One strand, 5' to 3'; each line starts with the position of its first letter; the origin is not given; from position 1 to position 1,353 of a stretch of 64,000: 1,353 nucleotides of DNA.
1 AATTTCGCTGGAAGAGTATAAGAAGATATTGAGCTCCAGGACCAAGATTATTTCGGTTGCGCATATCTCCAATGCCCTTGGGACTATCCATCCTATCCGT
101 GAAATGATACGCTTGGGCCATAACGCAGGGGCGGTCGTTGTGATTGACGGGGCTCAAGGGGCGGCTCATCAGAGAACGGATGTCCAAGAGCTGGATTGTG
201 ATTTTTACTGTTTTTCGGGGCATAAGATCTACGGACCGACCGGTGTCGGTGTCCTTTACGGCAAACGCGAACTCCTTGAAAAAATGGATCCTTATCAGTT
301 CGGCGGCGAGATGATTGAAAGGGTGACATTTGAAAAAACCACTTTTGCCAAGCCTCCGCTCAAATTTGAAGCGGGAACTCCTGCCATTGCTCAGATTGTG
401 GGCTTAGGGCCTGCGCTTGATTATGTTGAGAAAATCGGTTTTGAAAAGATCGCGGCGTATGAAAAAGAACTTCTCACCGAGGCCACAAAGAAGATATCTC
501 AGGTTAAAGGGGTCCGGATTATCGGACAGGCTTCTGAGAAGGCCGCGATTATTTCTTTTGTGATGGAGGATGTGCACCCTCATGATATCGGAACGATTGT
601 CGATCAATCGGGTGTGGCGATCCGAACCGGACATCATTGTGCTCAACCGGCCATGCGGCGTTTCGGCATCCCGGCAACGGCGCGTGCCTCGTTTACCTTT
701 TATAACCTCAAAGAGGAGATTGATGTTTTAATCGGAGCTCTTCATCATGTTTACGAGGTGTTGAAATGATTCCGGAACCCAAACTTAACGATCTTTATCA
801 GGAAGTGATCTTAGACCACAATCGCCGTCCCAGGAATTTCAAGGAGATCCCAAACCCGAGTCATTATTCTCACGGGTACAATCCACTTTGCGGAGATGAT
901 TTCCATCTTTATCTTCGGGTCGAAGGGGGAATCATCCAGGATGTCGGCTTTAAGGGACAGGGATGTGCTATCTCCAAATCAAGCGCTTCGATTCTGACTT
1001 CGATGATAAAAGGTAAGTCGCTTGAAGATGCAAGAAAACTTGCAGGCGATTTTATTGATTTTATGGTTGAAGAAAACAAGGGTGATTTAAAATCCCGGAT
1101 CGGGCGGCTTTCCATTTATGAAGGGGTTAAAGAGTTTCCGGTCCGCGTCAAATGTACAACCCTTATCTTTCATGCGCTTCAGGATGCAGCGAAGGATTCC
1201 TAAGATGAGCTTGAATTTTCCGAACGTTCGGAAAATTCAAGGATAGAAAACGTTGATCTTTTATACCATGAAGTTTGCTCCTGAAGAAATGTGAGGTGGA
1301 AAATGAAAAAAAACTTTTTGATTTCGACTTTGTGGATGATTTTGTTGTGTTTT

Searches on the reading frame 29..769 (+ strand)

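Call 29: search_protein_families(library=pfam, proteins=[window:29-769:+], max_evalue=0.00001)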
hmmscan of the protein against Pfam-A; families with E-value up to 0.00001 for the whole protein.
window:29-769:+ (246 aa): 1 family
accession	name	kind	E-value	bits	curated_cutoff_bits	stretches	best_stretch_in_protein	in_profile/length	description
PF00266.25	Aminotran_5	-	1.9e-93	313.9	21.5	1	2-234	137-371/371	Aminotransferase class-V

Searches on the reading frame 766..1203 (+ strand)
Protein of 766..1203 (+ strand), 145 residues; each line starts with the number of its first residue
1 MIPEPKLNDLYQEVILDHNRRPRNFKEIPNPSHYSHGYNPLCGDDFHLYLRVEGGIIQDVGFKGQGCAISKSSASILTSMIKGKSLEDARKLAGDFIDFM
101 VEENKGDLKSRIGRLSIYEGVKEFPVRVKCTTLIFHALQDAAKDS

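Call 29: search_protein_families(library=pfam, proteins=[window:766-1203:+], max_evalue=0.00001)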
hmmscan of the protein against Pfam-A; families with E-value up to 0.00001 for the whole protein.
window:766-1203:+ (145 aa): 1 family
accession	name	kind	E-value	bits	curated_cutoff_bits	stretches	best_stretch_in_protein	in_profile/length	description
PF01592.21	NifU_N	-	6.5e-21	75.2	22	1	11-130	2-126/127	NifU-like N terminal domain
